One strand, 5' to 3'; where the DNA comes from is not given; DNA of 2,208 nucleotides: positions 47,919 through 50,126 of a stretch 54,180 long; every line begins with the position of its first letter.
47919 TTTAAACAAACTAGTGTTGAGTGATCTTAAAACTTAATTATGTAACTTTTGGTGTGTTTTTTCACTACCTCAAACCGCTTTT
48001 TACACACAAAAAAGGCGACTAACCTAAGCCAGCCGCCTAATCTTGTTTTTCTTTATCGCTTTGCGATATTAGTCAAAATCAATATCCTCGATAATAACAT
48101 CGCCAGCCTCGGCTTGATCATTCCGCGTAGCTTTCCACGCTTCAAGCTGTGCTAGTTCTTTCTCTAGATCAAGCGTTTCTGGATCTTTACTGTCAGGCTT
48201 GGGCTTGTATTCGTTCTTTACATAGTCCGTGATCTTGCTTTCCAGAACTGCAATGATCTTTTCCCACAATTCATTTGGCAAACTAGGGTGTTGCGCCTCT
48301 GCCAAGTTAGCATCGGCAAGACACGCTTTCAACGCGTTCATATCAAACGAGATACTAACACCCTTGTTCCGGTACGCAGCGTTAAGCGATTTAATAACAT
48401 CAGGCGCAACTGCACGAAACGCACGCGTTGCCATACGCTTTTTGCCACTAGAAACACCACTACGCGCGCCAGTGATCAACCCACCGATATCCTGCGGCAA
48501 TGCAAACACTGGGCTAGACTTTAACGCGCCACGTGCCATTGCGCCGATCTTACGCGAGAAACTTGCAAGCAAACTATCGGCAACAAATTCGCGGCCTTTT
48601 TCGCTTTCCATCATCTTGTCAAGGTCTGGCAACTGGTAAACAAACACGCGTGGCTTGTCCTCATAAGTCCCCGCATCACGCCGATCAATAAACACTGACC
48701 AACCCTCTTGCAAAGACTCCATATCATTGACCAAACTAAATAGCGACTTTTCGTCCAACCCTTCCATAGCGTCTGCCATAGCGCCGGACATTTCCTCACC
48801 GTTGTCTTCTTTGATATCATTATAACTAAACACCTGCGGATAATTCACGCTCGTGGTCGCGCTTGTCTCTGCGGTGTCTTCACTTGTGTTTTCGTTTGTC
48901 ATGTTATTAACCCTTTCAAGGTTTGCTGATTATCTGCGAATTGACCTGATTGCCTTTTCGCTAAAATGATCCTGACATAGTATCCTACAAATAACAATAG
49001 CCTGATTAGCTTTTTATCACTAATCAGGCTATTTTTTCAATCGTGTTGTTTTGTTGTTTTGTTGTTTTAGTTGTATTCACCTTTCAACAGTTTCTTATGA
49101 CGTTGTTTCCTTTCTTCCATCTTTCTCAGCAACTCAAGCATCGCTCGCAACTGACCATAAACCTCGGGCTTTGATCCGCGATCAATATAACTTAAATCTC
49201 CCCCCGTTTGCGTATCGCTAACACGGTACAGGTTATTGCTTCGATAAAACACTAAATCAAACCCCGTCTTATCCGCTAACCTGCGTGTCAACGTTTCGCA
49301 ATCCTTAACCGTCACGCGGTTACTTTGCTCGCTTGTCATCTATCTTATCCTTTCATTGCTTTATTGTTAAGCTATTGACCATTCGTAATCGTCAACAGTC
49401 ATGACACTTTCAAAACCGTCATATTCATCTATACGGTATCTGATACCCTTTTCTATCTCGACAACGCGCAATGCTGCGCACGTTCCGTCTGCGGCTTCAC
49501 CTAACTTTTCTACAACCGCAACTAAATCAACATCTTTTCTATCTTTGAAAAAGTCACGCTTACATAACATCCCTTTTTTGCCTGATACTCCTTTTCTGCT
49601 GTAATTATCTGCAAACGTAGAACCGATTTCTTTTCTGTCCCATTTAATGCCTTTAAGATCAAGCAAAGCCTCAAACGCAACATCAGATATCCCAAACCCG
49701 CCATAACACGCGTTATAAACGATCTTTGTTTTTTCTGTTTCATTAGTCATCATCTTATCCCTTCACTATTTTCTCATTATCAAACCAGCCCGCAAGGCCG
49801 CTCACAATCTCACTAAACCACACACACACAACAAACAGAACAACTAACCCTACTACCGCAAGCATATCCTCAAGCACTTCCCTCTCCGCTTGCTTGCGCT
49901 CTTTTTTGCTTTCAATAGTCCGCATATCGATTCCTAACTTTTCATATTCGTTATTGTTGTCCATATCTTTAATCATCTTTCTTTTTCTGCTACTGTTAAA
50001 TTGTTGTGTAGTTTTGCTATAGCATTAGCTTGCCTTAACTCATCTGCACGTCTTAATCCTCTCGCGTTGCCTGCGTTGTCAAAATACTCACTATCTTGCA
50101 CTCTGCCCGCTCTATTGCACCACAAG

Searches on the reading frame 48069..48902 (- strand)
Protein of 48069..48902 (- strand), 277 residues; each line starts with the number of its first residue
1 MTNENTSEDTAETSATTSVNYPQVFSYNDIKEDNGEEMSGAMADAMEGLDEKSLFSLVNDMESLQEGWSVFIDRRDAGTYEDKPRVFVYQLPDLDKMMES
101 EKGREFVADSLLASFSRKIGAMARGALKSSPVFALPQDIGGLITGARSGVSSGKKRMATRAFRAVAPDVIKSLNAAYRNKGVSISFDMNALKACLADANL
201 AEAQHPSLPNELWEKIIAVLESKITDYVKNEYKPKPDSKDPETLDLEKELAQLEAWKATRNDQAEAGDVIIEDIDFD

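Call 10: search_protein_families(library=phrogs, proteins=[window:48069-48902:-], max_evalue=0.01)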
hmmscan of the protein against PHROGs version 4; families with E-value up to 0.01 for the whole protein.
window:48069-48902:- (277 aa): 1 family
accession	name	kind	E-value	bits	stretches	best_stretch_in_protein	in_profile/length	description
phrog_6454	-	unknown function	0.0068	17.4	0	194-241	56-103/114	-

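Call 12: search_protein_families(library=pfam, proteins=[window:48069-48902:-], max_evalue=0.01)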
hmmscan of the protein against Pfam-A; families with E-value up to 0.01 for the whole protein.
window:48069-48902:- (277 aa): 0 families

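Call 22: find_homologous_proteins(query=window:48069-48902:-)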
Query window:48069-48902:- (277 aa): 3 proteins with E <= 0.001 among 1272 candidates.
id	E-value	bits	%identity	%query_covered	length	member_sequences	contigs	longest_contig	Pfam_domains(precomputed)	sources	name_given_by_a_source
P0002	3.1e-176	602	100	100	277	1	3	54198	-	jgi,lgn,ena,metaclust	metaclust:\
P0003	1.3e-99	351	60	99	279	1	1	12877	-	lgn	-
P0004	3.0e-86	307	54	99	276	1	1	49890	-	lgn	-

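Call 23: find_encoding_contigs(protein=P0003, flank=10000)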
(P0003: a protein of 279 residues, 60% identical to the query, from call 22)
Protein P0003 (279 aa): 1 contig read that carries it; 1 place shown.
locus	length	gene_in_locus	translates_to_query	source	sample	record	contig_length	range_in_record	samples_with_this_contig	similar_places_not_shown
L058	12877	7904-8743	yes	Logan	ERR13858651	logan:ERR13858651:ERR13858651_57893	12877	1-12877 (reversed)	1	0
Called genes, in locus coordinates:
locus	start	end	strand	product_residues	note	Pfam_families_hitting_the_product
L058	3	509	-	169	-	?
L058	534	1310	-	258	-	-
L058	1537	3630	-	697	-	-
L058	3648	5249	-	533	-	-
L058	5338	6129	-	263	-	-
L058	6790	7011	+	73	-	-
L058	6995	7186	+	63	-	-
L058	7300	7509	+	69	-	-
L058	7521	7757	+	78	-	-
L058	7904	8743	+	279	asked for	-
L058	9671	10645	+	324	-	-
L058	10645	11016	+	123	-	-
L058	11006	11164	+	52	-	-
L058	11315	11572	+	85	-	-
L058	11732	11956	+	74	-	-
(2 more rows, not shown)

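Call 24: find_encoding_contigs(protein=P0004, flank=10000)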
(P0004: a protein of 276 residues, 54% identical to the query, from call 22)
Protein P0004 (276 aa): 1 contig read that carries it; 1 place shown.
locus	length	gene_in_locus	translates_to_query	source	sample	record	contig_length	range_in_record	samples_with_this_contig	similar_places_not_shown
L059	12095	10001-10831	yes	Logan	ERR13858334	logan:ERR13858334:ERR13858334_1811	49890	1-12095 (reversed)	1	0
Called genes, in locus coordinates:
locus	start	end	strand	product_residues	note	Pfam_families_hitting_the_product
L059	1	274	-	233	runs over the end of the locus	-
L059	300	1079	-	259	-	-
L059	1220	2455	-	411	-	PF17236:SU10_MCP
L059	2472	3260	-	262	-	-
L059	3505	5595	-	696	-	-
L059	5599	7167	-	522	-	-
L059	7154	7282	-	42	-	-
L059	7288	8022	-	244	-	-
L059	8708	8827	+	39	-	-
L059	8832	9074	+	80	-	-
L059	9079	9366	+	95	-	-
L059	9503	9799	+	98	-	-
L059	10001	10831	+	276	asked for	-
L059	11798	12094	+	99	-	?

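Call 32: find_related_loci(query=A2, collection=viral_contigs, flank=6000)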
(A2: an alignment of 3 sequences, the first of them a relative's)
Query A2 (277 aa) in viral_contigs; peptide patterns used: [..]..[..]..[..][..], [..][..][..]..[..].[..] (x = any residue, [..] = any of these).
193 stretches matched a pattern, but none encodes a relative of the query by tblastn (E <= 1e-3).

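Call 33: find_related_loci(query=A2, collection=metagenome_contigs, flank=6000)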
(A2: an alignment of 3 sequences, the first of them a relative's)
Query A2 (277 aa) in metagenome_contigs; peptide patterns used: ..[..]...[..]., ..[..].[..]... (x = any residue, [..] = any of these).
599 stretches matched a pattern, but none encodes a relative of the query by tblastn (E <= 1e-3).

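Call 45: find_homologous_proteins(query=A2, max_evalue=0.01)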
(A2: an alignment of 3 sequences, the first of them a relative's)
Query A2 (3 sequences) (277 aa, profile of the alignment): 3 proteins with E <= 0.01 among 8000 candidates.
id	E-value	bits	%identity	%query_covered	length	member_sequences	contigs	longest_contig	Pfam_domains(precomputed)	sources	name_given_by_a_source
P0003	1.3e-158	545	60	99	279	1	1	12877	-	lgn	-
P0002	2.3e-156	537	100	100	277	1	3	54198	-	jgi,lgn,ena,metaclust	metaclust:\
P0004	3.5e-154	530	54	99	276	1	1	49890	-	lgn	-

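Call 52: search_protein_representatives(alignment_id=A2)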
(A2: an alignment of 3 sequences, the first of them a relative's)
Query: 3 sequences, 277 profile positions. Proteins with E-value up to 0.001 (for the whole library): 53; up to 1e-10: 9; up to 1e-30: 3. The best 53 are listed.
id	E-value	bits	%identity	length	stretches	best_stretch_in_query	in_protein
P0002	7.5e-157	537.1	-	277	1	1-277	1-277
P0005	2.0e-39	151.9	-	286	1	4-261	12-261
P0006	2.2e-34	135.4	-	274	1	2-274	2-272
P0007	1.9e-30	122.4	-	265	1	4-277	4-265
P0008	7.7e-26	107.4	-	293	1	8-264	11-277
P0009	4.3e-17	78.6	-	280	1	39-275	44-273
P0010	9.1e-13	64.5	-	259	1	83-267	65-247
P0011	1.1e-12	64.3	-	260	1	72-269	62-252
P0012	7.6e-11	58.2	-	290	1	38-263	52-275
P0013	2.2e-10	56.6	-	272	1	84-226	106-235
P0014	7.6e-10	54.9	-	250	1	37-236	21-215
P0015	2.0e-09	53.5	-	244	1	30-276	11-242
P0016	3.6e-09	52.7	-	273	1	5-246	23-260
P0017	4.2e-08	49.2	-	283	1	42-272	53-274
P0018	4.7e-08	49.0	-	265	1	72-248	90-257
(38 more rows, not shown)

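Call 54: search_protein_families(library=pfam, alignment_id=A3, max_evalue=0.01)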
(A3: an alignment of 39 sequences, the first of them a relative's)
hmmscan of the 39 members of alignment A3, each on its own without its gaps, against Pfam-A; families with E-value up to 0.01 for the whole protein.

A. member 1, P0002 (277 aa): 0 families

B. families by the number of members that match (of 39 scanned): 1 family
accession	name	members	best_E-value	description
PF21074.2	GDH_C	1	0.0027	Glutamate dehydrogenase, C-terminal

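Call 55: search_protein_families(library=phrogs, alignment_id=A3, max_evalue=0.001)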
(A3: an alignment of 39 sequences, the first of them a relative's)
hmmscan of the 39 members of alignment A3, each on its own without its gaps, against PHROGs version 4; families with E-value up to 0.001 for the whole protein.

A. member 1, P0002 (277 aa): 0 families

B. families by the number of members that match (of 39 scanned): 0 families

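Call 56: search_solved_structures(query=A3, max_evalue=1)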
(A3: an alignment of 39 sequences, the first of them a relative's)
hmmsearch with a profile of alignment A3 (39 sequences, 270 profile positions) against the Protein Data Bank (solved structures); distinct sequences matched with E-value up to 1: 1.
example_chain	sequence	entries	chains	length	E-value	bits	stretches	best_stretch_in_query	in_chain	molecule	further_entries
1yhu_C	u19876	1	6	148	0.35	13.7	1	23-128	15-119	hemoglobin B1a chain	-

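Call 57: predict_structure(alignment_id=A2)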
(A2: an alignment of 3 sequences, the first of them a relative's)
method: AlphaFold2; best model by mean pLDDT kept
length: 277 residues; sequences in the alignment: 3
mean_pLDDT: 47.5   pTM: 0.32
mean pLDDT of the five models: 47.5, 46.0, 44.6, 41.4, 37.8
residues with pLDDT >= 90: 0; 70-90: 49; 50-70: 70; < 50: 158
segments of 3 or more residues with pLDDT < 50: 1-19, 54-56, 77-81, 102-209, 260-277
pLDDT, mean of each block of 10 residues (from residue 1): 32 35 70 79 68 53 67 54 56 52 45 33 29 29 31 31 33 34 32 34 34 56 70 71 75 64 32 26
secondary structure, 60 per line:
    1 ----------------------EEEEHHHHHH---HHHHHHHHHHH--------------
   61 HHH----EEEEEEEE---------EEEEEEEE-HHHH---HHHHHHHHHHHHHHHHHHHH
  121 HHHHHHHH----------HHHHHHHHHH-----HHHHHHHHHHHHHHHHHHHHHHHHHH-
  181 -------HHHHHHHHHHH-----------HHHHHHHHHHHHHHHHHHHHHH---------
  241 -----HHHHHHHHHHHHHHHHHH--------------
elements in order: E23-26 H27-32 H36-46 E68-75 E85-92 H94-97 H101-128 H139-148 H154-179 H188-198 H210-231 H246-263

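Call 68: find_encoding_contigs(protein=P0005, flank=5000, max_places=3)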
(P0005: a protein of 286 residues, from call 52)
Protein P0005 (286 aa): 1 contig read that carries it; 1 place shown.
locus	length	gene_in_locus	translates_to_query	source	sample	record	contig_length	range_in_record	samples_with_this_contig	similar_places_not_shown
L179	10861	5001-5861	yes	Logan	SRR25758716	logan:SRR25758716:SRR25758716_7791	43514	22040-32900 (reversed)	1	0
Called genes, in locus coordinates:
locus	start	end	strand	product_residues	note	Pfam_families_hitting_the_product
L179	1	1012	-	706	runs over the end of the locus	-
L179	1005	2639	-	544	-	-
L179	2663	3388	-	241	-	-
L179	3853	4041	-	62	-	-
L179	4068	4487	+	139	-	-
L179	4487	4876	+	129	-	-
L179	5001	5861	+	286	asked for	-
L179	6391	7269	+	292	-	-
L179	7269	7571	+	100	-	-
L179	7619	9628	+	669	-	PF13604:AAA_30, PF01443:Viral_helicase1 (faint), PF13245:AAA_19, PF18335:SH3_13, PF13538:UvrD_C_2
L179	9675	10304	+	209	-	-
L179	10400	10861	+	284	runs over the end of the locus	PF01510:Amidase_2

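Call 69: find_related_loci(query=P0005, collection=viral_contigs, flank=5000)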
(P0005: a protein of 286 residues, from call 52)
Query P0005 (286 aa) in viral_contigs; peptide patterns used: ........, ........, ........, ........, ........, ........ (x = any residue, [..] = any of these).
1 stretches matched a pattern, but none encodes a relative of the query by tblastn (E <= 1e-3).

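Call 70: find_encoding_contigs(protein=P0006, flank=5000, max_places=2)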
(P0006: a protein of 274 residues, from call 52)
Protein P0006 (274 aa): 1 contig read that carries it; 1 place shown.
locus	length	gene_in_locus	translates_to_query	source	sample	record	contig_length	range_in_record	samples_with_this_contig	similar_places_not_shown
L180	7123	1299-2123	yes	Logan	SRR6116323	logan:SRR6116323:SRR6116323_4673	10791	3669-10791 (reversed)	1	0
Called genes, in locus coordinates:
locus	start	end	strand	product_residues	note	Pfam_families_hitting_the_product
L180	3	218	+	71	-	?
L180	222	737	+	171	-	-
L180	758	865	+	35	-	-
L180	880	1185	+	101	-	PF26096:DUF8033 (weak)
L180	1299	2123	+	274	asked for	-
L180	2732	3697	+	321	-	-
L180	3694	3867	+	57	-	-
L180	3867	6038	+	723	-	PF13086:AAA_11 (faint), PF13245:AAA_19, PF13604:AAA_30, PF18335:SH3_13, PF01443:Viral_helicase1 (weak), PF13538:UvrD_C_2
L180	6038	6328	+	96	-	-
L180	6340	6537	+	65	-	-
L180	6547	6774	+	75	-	-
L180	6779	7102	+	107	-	-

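Call 71: find_encoding_contigs(protein=P0007, flank=5000, max_places=2)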
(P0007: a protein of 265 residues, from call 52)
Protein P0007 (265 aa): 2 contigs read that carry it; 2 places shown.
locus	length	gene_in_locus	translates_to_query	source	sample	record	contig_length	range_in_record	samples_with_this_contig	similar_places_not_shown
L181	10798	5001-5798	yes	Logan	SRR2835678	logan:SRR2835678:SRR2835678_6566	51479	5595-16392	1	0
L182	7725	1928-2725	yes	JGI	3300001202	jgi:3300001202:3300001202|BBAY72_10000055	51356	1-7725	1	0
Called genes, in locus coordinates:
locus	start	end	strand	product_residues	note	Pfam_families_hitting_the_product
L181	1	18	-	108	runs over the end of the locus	-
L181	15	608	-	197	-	-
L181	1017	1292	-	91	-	-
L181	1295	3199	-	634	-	PF13086:AAA_11 (weak), PF13245:AAA_19, PF13604:AAA_30, PF01443:Viral_helicase1 (faint), PF18335:SH3_13, PF13538:UvrD_C_2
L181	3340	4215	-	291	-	-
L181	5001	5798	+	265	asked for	-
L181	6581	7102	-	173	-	-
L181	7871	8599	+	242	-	-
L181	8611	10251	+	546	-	-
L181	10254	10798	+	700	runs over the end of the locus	-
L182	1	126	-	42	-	?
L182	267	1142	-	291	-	-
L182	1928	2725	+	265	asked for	-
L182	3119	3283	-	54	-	-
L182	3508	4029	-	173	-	-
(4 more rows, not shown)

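Call 72: find_encoding_contigs(protein=P0008, flank=5000, max_places=2)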
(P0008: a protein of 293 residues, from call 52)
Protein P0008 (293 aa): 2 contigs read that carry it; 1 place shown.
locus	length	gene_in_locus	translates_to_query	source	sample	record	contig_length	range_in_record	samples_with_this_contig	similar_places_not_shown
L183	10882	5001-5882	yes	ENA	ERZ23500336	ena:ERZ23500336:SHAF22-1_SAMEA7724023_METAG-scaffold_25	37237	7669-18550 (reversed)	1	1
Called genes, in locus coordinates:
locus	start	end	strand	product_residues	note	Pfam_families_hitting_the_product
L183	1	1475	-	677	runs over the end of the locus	-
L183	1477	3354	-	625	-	PF17289:Terminase_6C (weak)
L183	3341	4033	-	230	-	-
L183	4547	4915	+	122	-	-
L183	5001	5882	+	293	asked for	-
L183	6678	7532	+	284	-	-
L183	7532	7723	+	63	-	-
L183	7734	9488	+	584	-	PF00580:UvrD-helicase (weak), PF13086:AAA_11 (faint), PF13245:AAA_19, PF13604:AAA_30, PF18335:SH3_13, PF01443:Viral_helicase1 (weak), PF13538:UvrD_C_2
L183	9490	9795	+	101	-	-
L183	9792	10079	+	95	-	-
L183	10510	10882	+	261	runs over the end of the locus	PF01520:Amidase_3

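Call 90: find_encoding_contigs(protein=P0009, flank=4000, max_places=1)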
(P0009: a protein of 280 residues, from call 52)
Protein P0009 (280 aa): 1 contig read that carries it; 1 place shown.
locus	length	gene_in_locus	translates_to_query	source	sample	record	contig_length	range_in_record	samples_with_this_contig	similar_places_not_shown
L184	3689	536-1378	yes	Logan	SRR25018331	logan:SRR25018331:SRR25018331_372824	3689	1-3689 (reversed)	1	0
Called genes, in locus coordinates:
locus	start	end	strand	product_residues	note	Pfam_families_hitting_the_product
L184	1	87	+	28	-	?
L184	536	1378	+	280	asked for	-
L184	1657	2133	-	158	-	-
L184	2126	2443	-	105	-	-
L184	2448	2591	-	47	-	-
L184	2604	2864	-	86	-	-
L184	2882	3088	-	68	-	-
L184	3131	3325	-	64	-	-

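Call 91: find_encoding_contigs(protein=P0010, flank=4000, max_places=1)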
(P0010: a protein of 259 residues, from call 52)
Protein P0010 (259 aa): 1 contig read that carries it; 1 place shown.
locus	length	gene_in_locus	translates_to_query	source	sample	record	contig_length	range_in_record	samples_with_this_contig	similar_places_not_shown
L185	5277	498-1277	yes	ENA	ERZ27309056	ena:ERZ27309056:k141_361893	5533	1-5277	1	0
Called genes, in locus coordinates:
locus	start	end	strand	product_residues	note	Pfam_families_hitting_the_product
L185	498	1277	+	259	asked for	-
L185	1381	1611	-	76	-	-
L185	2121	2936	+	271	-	-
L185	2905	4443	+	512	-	-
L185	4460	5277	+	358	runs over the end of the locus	?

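Call 92: find_encoding_contigs(protein=P0012, flank=4000, max_places=1)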
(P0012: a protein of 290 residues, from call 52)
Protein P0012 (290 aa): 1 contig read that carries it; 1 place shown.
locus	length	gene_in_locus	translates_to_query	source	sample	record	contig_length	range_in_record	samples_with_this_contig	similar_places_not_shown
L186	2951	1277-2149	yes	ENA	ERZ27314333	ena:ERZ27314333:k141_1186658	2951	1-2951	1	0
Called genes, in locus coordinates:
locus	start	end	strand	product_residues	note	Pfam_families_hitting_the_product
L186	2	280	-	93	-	?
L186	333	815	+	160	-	-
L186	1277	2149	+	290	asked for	-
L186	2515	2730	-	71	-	-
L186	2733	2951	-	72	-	?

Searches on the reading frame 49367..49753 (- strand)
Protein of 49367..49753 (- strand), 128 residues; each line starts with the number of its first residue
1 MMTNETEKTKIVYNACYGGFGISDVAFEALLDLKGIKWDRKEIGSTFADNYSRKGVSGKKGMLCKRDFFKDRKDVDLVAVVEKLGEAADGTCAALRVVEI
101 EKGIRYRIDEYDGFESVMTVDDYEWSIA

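Call 10: search_protein_families(library=phrogs, proteins=[window:49367-49753:-], max_evalue=0.01)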
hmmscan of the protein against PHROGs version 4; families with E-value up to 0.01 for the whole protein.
window:49367-49753:- (128 aa): 2 families
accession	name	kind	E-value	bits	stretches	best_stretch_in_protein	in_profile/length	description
phrog_16527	-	unknown function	3.4e-30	106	1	9-122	1-115/119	-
phrog_17664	-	unknown function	0.0012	20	0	26-41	16-31/65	-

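Call 12: search_protein_families(library=pfam, proteins=[window:49367-49753:-], max_evalue=0.01)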
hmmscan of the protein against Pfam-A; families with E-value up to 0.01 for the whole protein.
window:49367-49753:- (128 aa): 0 families

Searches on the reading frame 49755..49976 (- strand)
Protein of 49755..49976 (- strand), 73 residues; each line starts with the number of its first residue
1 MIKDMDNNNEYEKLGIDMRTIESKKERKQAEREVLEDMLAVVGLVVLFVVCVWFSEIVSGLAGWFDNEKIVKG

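Call 41: search_protein_families(library=pfam, proteins=[window:49755-49976:-], max_evalue=0.1)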
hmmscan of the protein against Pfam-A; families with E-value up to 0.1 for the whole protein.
window:49755-49976:- (73 aa): 1 family
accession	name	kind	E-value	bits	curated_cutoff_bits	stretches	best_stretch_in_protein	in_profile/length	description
PF20581.3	DUF6785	-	0.054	12.5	25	1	24-64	343-380/498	Family of unknown function (DUF6785)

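Call 59: search_protein_families(library=phrogs, proteins=[window:49755-49976:-], max_evalue=0.01)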
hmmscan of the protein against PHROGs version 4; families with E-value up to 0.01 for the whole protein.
window:49755-49976:- (73 aa): 0 families
